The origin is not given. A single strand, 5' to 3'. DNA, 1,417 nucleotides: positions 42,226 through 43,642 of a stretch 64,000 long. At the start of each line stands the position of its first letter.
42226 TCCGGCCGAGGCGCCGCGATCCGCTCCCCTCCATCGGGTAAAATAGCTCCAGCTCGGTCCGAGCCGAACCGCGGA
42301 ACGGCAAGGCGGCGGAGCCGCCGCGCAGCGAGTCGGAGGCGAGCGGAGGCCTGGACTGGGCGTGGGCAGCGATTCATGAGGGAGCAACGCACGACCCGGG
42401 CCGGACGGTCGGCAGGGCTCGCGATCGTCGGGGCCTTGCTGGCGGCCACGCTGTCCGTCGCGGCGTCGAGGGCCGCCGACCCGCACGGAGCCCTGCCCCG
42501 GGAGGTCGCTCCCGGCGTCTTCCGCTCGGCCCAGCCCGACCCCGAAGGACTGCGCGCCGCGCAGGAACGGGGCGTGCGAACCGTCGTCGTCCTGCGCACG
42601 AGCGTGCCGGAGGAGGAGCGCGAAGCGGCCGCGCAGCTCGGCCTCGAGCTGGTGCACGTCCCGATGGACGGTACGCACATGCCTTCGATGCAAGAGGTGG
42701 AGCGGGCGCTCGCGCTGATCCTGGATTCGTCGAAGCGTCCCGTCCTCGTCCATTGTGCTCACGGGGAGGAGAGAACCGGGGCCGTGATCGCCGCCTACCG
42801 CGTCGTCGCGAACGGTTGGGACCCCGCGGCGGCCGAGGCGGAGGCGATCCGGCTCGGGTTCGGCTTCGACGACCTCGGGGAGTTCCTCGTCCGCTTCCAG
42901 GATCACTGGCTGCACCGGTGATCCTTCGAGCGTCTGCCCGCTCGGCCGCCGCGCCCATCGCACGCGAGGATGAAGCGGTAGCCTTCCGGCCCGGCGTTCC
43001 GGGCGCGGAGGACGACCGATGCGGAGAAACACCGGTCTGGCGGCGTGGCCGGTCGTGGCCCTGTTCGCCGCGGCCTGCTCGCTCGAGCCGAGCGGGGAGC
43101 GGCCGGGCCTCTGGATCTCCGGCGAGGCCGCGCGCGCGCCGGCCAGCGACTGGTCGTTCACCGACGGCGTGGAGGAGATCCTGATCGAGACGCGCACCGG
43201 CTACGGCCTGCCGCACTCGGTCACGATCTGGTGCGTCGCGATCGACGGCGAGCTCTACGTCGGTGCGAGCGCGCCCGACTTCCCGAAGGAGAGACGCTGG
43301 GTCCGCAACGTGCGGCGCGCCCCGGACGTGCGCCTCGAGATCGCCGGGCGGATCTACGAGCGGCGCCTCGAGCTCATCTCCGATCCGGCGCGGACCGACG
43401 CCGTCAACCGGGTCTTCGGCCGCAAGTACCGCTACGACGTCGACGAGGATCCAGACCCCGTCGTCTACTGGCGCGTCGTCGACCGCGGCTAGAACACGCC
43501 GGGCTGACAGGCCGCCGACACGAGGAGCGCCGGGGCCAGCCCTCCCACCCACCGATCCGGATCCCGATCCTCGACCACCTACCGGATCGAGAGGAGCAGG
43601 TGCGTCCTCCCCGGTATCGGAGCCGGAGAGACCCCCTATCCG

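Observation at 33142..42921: Candidate undescribed system: operon of two ENPP-like phosphodiesterases, an RHH protein, a membrane protein, a sulfotransferase, a GT1 glycosyltransferase and a cytoplasmic O-GlcNAcase homologue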

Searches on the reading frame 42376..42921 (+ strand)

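Call 4: search_protein_families(library=pfam, proteins=[window:42376-42921:+], max_evalue=0.01)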
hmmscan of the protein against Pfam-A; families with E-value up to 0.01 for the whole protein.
window:42376-42921:+ (181 aa): 9 families
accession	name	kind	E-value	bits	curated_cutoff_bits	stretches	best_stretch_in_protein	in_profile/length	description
PF22741.1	PTP-NADK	-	1.1e-20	74.1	27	1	47-152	29-140/163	DSP-PTPase phosphatase fused to NAD+ Kinase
PF22785.1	Tc-R-P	-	4.1e-17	63.1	27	1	49-143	6-102/106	Polymorphic toxin system, DSP-PTPase phosphatase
PF03162.18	Y_phosphatase2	-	3.3e-14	53.2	27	1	44-156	10-126/165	Tyrosine phosphatase family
PF22784.1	PTP-SAK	-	2.3e-12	47.7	27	1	57-154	22-120/153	Swiss Army Knife protein, DSP-PTPase phosphatase domain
PF13350.11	Y_phosphatase3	-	1.3e-08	35.5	22.2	1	47-140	26-148/240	Tyrosine phosphatase family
PF00782.25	DSPc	-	1.4e-06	28.6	33.5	1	76-149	28-102/133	Dual specificity phosphatase, catalytic domain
PF04273.18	BLH_phosphatase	-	0.0006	20.5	26.1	1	49-131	10-97/110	Beta-lactamase hydrolase-like protein, phosphatase-like domain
PF14566.11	PTPlike_phytase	-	0.0018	18.9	27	1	74-143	86-156/158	Inositol hexakisphosphate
PF00102.32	Y_phosphatase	-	0.0018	18.4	20.9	1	112-143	165-192/234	Protein-tyrosine phosphatase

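Call 5: search_protein_families(library=ncbifam, proteins=[window:42376-42921:+], max_evalue=0.01)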
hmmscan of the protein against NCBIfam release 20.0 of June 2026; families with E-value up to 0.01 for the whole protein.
window:42376-42921:+ (181 aa): 3 families
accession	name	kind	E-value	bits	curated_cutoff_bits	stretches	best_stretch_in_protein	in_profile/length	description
NF009025.0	PRK12361.1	equivalog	3.5e-05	22.2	505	1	44-145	97-199/546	hypothetical protein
NF040641.1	bifunc_ST_SDO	equivalog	5.5e-05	22.2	625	1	49-146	8-109/423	bifunctional sulfur transferase/dioxygenase Blh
TIGR01244.1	TIGR01244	subfamily_domain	0.0015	18.5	85.85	1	51-131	12-97/135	TIGR01244 family sulfur transferase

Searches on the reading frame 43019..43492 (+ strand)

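Call 4: search_protein_families(library=pfam, proteins=[window:43019-43492:+], max_evalue=0.01)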
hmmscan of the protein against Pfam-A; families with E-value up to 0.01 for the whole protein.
window:43019-43492:+ (157 aa): 2 families
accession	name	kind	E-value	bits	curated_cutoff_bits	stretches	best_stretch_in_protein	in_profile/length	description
PF10012.15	DUF2255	-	1.5e-07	32.1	29.8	1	53-139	10-95/115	Uncharacterized protein conserved in bacteria (DUF2255)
PF04075.20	F420H2_quin_red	-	0.00017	22.1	22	1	54-133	26-106/130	F420H(2)-dependent quinone reductase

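Call 5: search_protein_families(library=ncbifam, proteins=[window:43019-43492:+], max_evalue=0.01)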
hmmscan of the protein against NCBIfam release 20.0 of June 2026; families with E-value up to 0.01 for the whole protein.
window:43019-43492:+ (157 aa): 1 family
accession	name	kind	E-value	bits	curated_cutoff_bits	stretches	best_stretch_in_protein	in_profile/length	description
TIGR00026.1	hi_GC_TIGR00026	subfamily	2.9e-05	24.7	46.35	1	63-139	20-94/111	nitroreductase family deazaflavin-dependent oxidoreductase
